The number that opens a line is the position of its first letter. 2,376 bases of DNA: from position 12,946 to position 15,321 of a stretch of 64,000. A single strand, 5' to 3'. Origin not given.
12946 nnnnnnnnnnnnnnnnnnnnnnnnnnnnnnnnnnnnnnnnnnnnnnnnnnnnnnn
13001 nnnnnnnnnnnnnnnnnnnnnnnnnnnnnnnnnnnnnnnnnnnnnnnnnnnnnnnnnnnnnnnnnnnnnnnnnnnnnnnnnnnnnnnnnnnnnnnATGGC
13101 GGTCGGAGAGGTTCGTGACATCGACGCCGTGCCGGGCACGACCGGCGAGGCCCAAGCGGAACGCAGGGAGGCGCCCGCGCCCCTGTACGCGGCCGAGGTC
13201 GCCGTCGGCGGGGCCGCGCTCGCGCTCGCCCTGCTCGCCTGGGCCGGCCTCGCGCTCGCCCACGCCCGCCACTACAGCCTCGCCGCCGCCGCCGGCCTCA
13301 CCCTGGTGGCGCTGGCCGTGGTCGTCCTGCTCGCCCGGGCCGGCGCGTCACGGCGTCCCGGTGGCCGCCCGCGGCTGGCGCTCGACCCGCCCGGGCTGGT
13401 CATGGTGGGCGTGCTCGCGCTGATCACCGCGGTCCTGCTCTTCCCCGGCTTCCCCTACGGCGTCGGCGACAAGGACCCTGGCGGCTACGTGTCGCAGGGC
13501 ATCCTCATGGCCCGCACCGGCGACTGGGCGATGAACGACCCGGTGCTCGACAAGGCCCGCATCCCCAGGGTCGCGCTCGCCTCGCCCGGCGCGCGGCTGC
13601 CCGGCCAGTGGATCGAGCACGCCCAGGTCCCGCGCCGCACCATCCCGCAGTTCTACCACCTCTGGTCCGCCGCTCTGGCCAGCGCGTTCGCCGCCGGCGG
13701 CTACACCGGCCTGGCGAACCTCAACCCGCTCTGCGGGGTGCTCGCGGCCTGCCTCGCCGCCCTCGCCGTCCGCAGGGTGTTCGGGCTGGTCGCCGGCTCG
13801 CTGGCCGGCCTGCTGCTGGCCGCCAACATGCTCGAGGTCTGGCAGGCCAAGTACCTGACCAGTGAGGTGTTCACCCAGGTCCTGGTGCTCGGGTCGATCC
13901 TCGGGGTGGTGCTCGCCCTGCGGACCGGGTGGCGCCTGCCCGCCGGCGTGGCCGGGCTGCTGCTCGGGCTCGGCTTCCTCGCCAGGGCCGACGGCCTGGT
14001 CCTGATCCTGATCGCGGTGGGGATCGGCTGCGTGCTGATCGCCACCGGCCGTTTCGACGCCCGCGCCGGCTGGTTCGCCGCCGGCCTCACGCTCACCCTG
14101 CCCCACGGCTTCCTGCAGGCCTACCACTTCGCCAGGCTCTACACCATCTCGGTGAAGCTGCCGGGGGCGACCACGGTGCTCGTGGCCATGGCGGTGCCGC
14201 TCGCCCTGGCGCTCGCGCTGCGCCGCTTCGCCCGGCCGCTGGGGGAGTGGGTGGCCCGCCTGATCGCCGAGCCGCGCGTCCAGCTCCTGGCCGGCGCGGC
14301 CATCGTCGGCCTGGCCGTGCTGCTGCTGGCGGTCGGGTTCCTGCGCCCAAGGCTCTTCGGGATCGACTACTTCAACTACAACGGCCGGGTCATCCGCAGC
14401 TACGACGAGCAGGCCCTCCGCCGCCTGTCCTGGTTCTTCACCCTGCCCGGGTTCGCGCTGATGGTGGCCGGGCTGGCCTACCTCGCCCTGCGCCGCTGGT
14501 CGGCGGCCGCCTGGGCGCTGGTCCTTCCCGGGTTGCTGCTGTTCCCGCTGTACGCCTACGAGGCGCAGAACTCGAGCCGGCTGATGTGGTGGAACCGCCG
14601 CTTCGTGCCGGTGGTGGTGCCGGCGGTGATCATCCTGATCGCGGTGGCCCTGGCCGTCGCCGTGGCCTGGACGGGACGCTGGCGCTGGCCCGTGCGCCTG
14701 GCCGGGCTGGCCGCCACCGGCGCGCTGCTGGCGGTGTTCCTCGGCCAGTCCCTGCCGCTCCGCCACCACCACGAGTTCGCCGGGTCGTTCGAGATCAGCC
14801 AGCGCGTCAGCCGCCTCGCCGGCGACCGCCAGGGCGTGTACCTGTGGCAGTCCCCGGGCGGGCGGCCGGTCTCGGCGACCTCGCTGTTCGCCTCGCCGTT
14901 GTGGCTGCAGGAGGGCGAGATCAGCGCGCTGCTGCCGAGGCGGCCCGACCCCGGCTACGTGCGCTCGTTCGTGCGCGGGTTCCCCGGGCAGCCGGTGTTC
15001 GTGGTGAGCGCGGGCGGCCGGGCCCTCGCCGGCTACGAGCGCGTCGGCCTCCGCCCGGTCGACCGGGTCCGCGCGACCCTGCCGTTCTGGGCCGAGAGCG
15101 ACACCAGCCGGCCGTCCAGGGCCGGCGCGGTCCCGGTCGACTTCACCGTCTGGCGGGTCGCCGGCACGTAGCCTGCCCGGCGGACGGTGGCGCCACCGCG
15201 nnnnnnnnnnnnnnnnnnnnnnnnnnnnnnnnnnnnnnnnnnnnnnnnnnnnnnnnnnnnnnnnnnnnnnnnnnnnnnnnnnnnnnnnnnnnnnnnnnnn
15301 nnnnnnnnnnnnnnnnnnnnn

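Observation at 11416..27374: Duplicated module of a C-extended SAM methyltransferase plus a 691-aa GT-C membrane glycosyltransferase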

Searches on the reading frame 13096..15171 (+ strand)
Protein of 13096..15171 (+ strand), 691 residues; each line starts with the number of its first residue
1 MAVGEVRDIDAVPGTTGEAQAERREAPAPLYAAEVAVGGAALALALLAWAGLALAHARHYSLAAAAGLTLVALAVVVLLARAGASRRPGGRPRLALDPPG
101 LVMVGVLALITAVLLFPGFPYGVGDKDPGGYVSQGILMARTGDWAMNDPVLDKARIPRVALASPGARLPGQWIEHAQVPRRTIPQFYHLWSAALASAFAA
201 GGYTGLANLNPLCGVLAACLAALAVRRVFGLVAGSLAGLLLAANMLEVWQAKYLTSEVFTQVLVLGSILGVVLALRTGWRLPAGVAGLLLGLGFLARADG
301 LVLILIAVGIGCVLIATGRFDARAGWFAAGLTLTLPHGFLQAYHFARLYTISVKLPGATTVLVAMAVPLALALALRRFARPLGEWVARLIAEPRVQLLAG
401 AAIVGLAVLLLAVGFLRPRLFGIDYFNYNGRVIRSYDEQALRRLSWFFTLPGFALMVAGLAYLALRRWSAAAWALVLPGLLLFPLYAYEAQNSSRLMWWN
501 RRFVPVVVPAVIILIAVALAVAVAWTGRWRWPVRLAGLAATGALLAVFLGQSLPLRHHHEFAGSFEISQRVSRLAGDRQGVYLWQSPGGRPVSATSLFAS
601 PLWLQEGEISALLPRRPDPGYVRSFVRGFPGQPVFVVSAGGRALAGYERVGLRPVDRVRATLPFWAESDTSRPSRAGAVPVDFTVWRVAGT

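Call 7: search_protein_families(library=pfam, proteins=[window:13096-15171:+], max_evalue=1)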
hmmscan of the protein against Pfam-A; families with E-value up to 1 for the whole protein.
window:13096-15171:+ (691 aa): 0 families

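Call 8: search_protein_families(library=ncbifam, proteins=[window:13096-15171:+], max_evalue=1)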
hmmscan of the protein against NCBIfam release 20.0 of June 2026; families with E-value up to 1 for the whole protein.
window:13096-15171:+ (691 aa): 1 family
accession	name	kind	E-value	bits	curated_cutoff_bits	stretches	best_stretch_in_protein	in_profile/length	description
NF045951.1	MAG0110_fam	subfamily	0.026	13.8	98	1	325-462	20-135/237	MAG0110 family membrane protein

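Call 18: find_homologous_proteins(query=window:13096-15171:+)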
Query window:13096-15171:+ (691 aa): 351 proteins with E <= 0.001 among 8000 candidates; the best 120 are listed.
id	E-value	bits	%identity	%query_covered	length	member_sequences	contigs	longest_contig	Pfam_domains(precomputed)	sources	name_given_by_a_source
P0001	0.0e+0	1484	100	100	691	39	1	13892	-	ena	-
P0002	0.0e+0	1353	92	100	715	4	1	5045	-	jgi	jgi:hypothetical protein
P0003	0.0e+0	1220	82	100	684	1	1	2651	-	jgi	jgi:hypothetical protein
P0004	0.0e+0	1214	82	100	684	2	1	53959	-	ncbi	ncbi:MAG TPA: hypothetical protein VF486_13195 [Actinomycetes bacterium]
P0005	0.0e+0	1203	82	100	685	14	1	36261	-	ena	-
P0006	0.0e+0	1201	82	100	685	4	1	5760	-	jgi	jgi:hypothetical protein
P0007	0.0e+0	1190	82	100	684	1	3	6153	-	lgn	-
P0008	0.0e+0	1177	80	100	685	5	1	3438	-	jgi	jgi:hypothetical protein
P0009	0.0e+0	1145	78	100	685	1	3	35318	PF13231.13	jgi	jgi:Dolichyl-phosphate-mannose-protein mannosyltransferase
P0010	0.0e+0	1145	78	100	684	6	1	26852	-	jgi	jgi:hypothetical protein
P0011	0.0e+0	1047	74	99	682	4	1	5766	-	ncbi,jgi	-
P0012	0.0e+0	1032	76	87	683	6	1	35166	PF13231.13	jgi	-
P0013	0.0e+0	1012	72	99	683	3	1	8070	PF13231.13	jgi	-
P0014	5.1e-297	1005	75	88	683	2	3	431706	PF13231.13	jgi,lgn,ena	-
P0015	1.2e-296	1004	72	100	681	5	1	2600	-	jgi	jgi:hypothetical protein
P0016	5.7e-286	968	69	99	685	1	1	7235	PF13231.13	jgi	jgi:hypothetical protein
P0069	3.4e-212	725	56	88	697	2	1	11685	PF13231.13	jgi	jgi:Dolichyl-phosphate-mannose-protein mannosyltransferase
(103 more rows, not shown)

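Call 21: find_related_loci(query=A1, collection=genome_contigs, flank=10000)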
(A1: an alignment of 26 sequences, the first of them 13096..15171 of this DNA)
Query A1 (691 aa) in genome_contigs; peptide patterns used: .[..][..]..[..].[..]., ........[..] (x = any residue, [..] = any of these).
94 stretches matched a pattern; 71 encode a relative of the query (tblastn E <= 1e-3); 69 distinct loci.
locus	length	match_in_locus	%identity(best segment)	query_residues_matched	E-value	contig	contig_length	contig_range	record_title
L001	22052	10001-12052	82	1-691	0e+0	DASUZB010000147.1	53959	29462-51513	MAG TPA_asm: Actinomycetes bacterium isolate SMAG_U1911 k141_1489608, whole genome shotgun sequence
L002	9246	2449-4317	58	89-691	4e-175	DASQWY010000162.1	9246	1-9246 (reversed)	MAG TPA_asm: Actinomycetes bacterium isolate SMAG_U11025 k141_950972, whole genome shotgun sequence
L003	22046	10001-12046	48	22-689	2e-161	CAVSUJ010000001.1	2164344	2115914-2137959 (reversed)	MAG: uncultured Actinomycetota bacterium isolate MFD09671.bin.1.125 genome assembly, contig: contig_2484, whole genome s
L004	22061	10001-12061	55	10-688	5e-161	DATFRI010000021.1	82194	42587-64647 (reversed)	MAG TPA_asm: Actinomycetes bacterium isolate SMAG_U9354 k141_813986, whole genome shotgun sequence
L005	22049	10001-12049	47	18-689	3e-160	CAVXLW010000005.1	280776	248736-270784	MAG: uncultured Actinomycetota bacterium isolate MFD02416.bin.2.238 genome assembly, contig: contig_41180, whole genome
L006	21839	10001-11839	49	96-688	8e-160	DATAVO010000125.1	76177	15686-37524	MAG TPA_asm: Frankiaceae bacterium isolate SMAG_U5601 k141_2510032, whole genome shotgun sequence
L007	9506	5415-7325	50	49-689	1e-156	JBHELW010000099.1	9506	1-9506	MAG: Mycobacteriales bacterium isolate S2_bin.34.orig S2_k141_932128, whole genome shotgun sequence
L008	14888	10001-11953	48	30-688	2e-152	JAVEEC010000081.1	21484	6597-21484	MAG: Frankiaceae bacterium isolate BP_191 scaffold_3377660, whole genome shotgun sequence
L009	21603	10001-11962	48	49-691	1e-149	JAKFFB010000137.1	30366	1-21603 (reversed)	MAG: Actinomycetales bacterium isolate LC088 contig-124_1375, whole genome shotgun sequence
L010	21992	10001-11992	48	34-691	2e-149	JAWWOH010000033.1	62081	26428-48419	MAG: Actinomycetota bacterium isolate BP_342 scaffold_4807408, whole genome shotgun sequence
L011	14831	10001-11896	44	52-688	8e-148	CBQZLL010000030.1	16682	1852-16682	MAG TPA_asm: uncultured Frankiaceae bacterium isolate SRR11839388_metabat2_26 genome assembly, contig: ERZ27397410.3918,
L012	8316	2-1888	47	90-691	4e-147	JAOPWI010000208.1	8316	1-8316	MAG: Frankiales bacterium isolate RYN_170 scaffold_735554, whole genome shotgun sequence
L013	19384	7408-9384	48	44-691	2e-146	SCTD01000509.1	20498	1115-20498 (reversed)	MAG: Frankiales bacterium isolate FW300_bin.36 FW300_bin.36-120640-1, whole genome shotgun sequence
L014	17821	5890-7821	47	27-689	1e-146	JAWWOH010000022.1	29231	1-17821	MAG: Actinomycetota bacterium isolate BP_342 scaffold_3117337, whole genome shotgun sequence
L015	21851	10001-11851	47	91-687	3e-145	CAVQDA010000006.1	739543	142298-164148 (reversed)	MAG: uncultured Actinomycetota bacterium isolate MFD02416.bin.2.193 genome assembly, contig: contig_28755, whole genome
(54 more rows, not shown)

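Call 34: predict_structure(alignment_id=A1)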
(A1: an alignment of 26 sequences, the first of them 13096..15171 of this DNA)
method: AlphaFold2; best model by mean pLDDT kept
length: 691 residues; sequences in the alignment: 26
mean_pLDDT: 83.7   pTM: 0.88
mean pLDDT of the five models: 83.7, 82.9, 81.8, 81.2, 80.3
residues with pLDDT >= 90: 372; 70-90: 194; 50-70: 76; < 50: 49
segments of 3 or more residues with pLDDT < 50: 1-24, 437-443, 490-500, 669-671
pLDDT, mean of each block of 10 residues (from residue 1): 30 29 61 97 98 96 98 95 70 91 97 84 64 91 89 89 81 65 78 95 90 95 97 96 73 70 97 93 97 89 93 93 96 94 82 80 95 94 90 90 88 72 59 53 56 89 88 92 70 39 78 95 94 95 88 74 88 95 84 82 91 93 96 95 90 95 67 68 94 88
secondary structure, 60 per line:
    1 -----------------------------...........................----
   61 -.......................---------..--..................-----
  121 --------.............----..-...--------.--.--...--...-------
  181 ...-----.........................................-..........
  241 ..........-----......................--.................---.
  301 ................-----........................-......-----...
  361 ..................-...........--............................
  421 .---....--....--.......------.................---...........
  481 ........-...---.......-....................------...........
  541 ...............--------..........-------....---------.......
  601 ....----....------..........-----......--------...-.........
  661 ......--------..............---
elements in order (helices of 4 or more, strands of 3 or more residues): H32-56 H62-84 H98-115 H129-141 E166-168 E171-173 E181-183 H189-229 H231-250 H256-277 H280-296 H300-316 H322-345 H347-352 H358-378 H380-390 H393-421 E425-428 E431-434 H437-443 H450-466 H470-488 H496-502 H504-523 H530-555 H564-573 E581-584 H594-604 E609-612 H619-628 E634-639 E652-666 E675-688

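Call 38: fold_search(model_id=the predicted structure, library=pdb)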
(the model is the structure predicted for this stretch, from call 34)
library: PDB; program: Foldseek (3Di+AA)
matches with E <= 10: 344; with E <= 0.001: 25
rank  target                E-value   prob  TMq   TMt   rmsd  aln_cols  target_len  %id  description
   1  5gmy_A                1.0e-06  1.00  0.45  0.38   9.7       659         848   15  Crystal structure of the Archaeoglobus fulgidus oligosaccharyltransferase (O29867_ARCFU) tethered with an acceptor pep (released 2017-02-01)
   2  3wak                  1.3e-06  1.00  0.46  0.38   9.4       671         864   14  Crystal structure of the Archaeoglobus fulgidus oligosaccharyltransferase (O29867_ARCFU) in the apo form (released 2013-10-30)
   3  8b6l_I                1.5e-06  1.00  0.41  0.42  12.3       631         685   13  Subtomogram average of the human Sec61-TRAP-OSTA-translocon (released 2022-12-07)
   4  9s6t_A                2.1e-06  1.00  0.39  0.52  10.6       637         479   14  Ternary cryo-EM structure of chicken ALG12 with Dol25-PP-GlcNAc2Man7, Dol25-P-Man, and Fab (released 2026-03-18)
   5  9n9j_I                2.6e-06  1.00  0.38  0.38  13.8       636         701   13  Structure of a GRP94 folding intermediate engaged with a CCDC134- and FKBP11-bound secretory translocon (released 2025-11-19)
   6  6ftg_5                3.8e-06  1.00  0.42  0.44  13.0       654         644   14  Subtomogram average of OST-containing ribosome-translocon complexes from canine rough microsomal membranes (released 2018-03-21)
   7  7e9s_A                3.9e-06  1.00  0.41  0.35  12.8       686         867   15  Archaeal oligosaccharyltransferase AglB from Archaeoglobus fulgidus in complex with an inhibitory peptide and a dolich (released 2021-09-08)
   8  8agc_A                5.9e-06  1.00  0.41  0.41  11.0       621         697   11  Structure of yeast oligosaccharylransferase complex with lipid-linked oligosaccharide and non-acceptor peptide bound (released 2022-12-07)
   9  8pn9_A                6.7e-06  1.00  0.45  0.47  10.2       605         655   13  Structure of human oligosaccharyltransferase OST-A complex bound to NGI-1 (released 2024-05-08)
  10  7oci_F                2.8e-05  1.00  0.42  0.45   8.7       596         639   12  Cryo-EM structure of yeast Ost6p containing oligosaccharyltransferase complex (released 2022-02-16)
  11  8age_A                3.0e-05  1.00  0.41  0.44   9.1       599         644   12  Structure of yeast oligosaccharylransferase complex with acceptor peptide bound (released 2022-12-07)
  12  6s7o_A                5.5e-05  1.00  0.43  0.45  11.4       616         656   12  Cryo-EM structure of human oligosaccharyltransferase complex OST-A (released 2019-12-18)
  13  6ezn_F                6.2e-05  1.00  0.39  0.41  12.9       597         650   13  Cryo-EM structure of the yeast oligosaccharyltransferase (OST) complex (released 2018-01-17)
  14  9s6s_A                6.5e-05  1.00  0.41  0.49  11.4       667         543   14  Ternary cryo-EM structure of human ALG9 with Dol25-PP-GlcNAc2Man6, Dol25-P-Man and Fab (released 2026-03-18)
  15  8if8_B                7.3e-05  1.00  0.38  0.41  15.4       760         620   16  Arabinosyltransferase AftA (released 2023-05-31)
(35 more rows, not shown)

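Call 66: search_protein_families(library=pfam, alignment_id=A1, max_evalue=0.01)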
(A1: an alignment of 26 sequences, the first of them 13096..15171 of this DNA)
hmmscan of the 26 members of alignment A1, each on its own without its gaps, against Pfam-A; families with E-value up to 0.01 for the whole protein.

A. member 1, window:13096-15171:+ (691 aa): 0 families

B. families by the number of members that match (of 26 scanned): 3 families
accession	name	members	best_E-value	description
PF13231.12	PMT_2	14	3.2e-08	Dolichyl-phosphate-mannose-protein mannosyltransferase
PF09925.14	DUF2157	1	0.0019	Predicted membrane protein (DUF2157)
PF02285.20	COX8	1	0.0083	Cytochrome oxidase c subunit VIII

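Call 74: search_solved_structures(query=A1, max_evalue=10, show_alignments=2)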
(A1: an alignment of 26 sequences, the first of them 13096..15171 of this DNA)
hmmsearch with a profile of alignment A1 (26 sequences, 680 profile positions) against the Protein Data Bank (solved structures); distinct sequences matched with E-value up to 10: 1.
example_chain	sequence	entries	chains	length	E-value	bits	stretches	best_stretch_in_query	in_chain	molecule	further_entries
3mkl_A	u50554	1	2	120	0.05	14.9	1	340-434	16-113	HTH-type transcriptional regulator gadX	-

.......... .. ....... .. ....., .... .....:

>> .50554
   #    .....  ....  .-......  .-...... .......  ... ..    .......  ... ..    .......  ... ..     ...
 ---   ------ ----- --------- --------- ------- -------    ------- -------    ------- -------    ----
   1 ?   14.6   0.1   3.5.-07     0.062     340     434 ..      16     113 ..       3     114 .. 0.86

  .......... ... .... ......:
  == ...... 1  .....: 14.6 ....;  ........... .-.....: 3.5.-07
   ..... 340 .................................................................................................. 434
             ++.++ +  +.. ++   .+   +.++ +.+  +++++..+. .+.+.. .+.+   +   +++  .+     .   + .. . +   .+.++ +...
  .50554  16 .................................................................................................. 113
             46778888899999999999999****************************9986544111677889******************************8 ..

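Call 76: find_encoding_contigs(protein=P0014, flank=10000, max_places=1)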
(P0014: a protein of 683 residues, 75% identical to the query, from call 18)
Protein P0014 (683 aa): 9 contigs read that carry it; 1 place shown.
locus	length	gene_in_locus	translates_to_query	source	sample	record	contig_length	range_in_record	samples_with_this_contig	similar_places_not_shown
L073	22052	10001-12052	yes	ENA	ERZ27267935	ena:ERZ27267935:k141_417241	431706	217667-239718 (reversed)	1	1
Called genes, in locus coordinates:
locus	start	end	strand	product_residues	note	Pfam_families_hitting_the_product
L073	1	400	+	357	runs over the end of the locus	PF00483:NTP_transferase, PF12804:NTP_transf_3, PF25084:LbH_EIF2B (weak), PF25087:GMPPB_C (weak)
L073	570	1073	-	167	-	-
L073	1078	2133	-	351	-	-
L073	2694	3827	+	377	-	PF04542:Sigma70_r2, PF08281:Sigma70_r4_2, PF04545:Sigma70_r4, PF02577:BFN_dom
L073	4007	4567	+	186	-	PF00293:NUDIX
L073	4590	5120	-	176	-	PF05995:CDO_I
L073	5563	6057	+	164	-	-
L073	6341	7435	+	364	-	PF01073:3Beta_HSD, PF01370:Epimerase, PF02719:Polysacc_synt_2, PF04321:RmlD_sub_bind, PF13460:NAD_binding_10, PF16363:GDP_Man_Dehyd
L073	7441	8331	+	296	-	PF01073:3Beta_HSD (faint), PF01370:Epimerase, PF04321:RmlD_sub_bind, PF07993:NAD_binding_4 (faint), PF02719:Polysacc_synt_2 (weak), PF16363:GDP_Man_Dehyd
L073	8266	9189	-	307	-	PF13489:Methyltransf_23, PF07021:MetW (weak), PF08241:Methyltransf_11, PF08242:Methyltransf_12, PF13649:Methyltransf_25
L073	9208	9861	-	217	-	PF00132:Hexapep, PF14602:Hexapep_2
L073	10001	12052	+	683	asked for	PF13231:PMT_2 (weak)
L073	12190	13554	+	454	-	PF08486:SpoIID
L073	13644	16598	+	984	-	PF27503:Rv3811_N (weak), PF01510:Amidase_2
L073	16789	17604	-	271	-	PF13489:Methyltransf_23, PF13847:Methyltransf_31, PF08241:Methyltransf_11, PF08242:Methyltransf_12, PF13649:Methyltransf_25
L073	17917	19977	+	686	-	-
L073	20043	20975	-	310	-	PF01370:Epimerase, PF04321:RmlD_sub_bind, PF16363:GDP_Man_Dehyd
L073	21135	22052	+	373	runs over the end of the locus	PF13579:Glyco_trans_4_4, PF13439:Glyco_transf_4, PF13477:Glyco_trans_4_2, PF00534:Glycos_transf_1, PF13692:Glyco_trans_1_4, PF13524:Glyco_trans_1_2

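Call 90: search_protein_representatives(alignment_id=A1)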
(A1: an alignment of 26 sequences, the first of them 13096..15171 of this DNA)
Query: 26 sequences, 680 profile positions. Proteins with E-value up to 0.001 (for the whole library): 2989; up to 1e-10: 1802; up to 1e-30: 452. The best 150 are listed.
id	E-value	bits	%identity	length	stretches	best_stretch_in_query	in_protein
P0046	0.0e+00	1029.4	-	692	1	5-679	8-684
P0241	1.7e-267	905.5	-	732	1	26-680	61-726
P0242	1.6e-251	852.7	-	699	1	8-678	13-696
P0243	1.3e-232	790.1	-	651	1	27-678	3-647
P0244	3.1e-228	775.7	-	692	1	12-680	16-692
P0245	3.4e-227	772.3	-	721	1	12-677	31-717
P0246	5.0e-226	768.4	-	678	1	15-679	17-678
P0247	8.0e-224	761.1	-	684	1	11-680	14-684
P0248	6.5e-223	758.1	-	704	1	4-680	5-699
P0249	4.2e-222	755.4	-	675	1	20-680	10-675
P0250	3.0e-219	746.0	-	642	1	38-677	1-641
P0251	2.2e-218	743.2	-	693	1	20-677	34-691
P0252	6.8e-215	731.6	-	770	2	77-678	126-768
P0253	5.0e-210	715.5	-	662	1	22-677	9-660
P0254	4.1e-207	705.9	-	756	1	12-457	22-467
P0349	1.7e-62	227.9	-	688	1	39-592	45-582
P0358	1.2e-58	215.3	-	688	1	34-631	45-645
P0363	2.6e-56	207.5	-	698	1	29-651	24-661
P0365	1.1e-55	205.4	-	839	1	48-665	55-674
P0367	5.9e-55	203.1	-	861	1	18-677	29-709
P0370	1.8e-54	201.4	-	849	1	27-557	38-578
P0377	2.8e-53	197.5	-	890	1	25-621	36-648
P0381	3.9e-52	193.7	-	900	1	40-579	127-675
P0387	4.2e-50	187.0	-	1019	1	63-678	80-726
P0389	1.2e-49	185.5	-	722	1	17-575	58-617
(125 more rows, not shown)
